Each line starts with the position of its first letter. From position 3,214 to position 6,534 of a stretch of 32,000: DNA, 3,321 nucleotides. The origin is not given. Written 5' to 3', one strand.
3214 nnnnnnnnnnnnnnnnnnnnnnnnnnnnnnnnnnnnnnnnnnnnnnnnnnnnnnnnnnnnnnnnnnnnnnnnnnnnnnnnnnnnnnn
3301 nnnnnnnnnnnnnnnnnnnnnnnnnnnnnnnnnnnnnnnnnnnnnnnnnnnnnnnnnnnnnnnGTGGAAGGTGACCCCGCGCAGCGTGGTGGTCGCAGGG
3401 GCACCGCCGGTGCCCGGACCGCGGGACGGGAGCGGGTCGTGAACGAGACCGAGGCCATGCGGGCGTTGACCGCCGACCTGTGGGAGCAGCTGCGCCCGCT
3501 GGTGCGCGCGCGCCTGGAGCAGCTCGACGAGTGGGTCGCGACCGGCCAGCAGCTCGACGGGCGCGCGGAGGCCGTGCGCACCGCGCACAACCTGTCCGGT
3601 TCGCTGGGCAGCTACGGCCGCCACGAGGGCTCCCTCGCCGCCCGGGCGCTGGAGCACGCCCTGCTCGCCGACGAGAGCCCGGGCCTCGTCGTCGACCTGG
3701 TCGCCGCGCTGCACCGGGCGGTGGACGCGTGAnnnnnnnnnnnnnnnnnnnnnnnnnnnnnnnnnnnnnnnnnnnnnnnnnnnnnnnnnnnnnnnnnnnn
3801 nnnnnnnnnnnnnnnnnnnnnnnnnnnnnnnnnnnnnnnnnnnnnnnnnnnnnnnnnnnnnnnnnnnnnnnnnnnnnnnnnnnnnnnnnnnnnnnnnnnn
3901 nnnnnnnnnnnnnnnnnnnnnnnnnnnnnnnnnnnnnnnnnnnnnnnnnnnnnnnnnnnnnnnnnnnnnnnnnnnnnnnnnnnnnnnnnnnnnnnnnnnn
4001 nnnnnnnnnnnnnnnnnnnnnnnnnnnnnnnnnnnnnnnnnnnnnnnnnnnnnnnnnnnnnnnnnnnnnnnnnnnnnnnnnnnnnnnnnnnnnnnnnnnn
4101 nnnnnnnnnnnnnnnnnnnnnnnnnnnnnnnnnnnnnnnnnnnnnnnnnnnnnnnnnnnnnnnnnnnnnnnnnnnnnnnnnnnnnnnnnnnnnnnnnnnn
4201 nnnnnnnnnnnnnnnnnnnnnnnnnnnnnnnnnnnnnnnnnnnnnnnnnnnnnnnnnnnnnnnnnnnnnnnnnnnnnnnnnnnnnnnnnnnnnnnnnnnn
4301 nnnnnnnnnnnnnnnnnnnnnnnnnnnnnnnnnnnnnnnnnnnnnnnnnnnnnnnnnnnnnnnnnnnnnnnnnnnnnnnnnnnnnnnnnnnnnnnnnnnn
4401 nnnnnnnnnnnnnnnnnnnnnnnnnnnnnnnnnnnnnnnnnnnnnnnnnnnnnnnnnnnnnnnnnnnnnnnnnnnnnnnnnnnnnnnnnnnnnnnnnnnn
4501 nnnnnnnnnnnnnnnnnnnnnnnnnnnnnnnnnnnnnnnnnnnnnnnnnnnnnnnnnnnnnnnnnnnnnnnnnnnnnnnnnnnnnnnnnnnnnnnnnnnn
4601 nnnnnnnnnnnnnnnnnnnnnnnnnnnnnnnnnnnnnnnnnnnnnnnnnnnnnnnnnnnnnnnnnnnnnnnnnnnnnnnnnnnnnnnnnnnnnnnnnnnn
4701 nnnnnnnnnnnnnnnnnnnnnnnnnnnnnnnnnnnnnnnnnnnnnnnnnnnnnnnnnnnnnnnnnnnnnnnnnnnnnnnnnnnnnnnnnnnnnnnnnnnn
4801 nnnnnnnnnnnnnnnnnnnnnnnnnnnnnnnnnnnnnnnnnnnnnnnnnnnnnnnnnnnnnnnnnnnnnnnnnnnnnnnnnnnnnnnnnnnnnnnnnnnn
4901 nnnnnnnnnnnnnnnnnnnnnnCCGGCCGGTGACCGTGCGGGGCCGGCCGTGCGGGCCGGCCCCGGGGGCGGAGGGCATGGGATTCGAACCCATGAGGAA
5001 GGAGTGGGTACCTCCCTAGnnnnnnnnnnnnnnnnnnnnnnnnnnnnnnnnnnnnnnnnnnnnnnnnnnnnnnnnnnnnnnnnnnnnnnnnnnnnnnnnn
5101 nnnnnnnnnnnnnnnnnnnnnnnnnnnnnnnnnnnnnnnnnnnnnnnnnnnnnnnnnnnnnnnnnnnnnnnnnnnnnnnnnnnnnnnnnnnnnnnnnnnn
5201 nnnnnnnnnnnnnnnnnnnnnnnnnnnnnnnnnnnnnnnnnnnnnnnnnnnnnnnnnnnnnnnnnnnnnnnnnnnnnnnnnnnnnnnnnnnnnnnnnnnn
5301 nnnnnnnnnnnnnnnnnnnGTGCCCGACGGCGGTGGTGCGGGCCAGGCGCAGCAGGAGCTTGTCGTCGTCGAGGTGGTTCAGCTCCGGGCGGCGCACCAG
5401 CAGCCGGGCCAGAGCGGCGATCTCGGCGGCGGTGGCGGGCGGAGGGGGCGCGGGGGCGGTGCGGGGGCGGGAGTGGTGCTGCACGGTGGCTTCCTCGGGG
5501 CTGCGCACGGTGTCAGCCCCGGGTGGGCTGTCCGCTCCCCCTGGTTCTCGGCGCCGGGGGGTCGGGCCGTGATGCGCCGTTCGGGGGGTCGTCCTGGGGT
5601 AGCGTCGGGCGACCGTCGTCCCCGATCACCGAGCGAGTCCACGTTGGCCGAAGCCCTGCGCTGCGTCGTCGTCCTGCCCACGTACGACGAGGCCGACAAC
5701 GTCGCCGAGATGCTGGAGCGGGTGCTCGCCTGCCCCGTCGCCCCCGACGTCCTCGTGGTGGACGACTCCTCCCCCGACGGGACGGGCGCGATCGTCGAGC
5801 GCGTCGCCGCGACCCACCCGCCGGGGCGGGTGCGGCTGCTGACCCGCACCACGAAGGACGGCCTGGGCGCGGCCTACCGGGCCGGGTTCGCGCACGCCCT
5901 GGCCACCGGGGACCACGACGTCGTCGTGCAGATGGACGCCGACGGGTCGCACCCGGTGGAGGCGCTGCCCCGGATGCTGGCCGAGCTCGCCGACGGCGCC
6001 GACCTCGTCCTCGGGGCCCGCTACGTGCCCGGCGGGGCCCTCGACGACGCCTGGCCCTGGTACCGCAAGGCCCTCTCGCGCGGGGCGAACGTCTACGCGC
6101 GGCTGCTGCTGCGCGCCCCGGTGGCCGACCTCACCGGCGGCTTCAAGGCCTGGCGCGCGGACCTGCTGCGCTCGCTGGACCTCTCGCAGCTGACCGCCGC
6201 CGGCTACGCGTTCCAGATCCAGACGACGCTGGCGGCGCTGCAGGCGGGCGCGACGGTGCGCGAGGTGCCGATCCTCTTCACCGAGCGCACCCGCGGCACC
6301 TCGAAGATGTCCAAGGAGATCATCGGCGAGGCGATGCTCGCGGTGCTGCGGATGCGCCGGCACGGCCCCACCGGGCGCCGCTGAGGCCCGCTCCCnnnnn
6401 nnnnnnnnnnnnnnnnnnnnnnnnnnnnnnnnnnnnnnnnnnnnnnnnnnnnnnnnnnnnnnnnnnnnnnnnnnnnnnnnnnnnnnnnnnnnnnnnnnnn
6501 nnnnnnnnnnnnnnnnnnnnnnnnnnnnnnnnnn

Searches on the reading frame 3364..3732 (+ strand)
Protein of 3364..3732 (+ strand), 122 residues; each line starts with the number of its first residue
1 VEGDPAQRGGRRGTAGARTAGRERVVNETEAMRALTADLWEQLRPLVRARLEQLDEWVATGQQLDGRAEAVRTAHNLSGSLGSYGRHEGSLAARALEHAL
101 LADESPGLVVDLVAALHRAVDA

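Call 9: search_protein_families(library=pfam, proteins=[window:3364-3732:+], max_evalue=0.01)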
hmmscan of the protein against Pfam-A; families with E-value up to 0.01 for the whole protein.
window:3364-3732:+ (122 aa): 1 family
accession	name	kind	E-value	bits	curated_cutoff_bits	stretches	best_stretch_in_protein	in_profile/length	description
PF01627.28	Hpt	-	3.1e-06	27.8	24.6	1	38-121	1-79/84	Hpt domain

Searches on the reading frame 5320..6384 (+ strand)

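Call 9: search_protein_families(library=pfam, proteins=[window:5320-6384:+], max_evalue=0.01)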
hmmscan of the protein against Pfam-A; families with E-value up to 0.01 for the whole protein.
window:5320-6384:+ (354 aa): 2 families
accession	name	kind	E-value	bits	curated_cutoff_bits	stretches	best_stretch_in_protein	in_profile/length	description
PF00535.33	Glycos_transf_2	-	6.6e-27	94.9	23.3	1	117-284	2-165/168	Glycosyl transferase family 2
PF13641.12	Glyco_tranf_2_3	-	3e-09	37.7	27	1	115-328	3-216/230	Glycosyltransferase like family 2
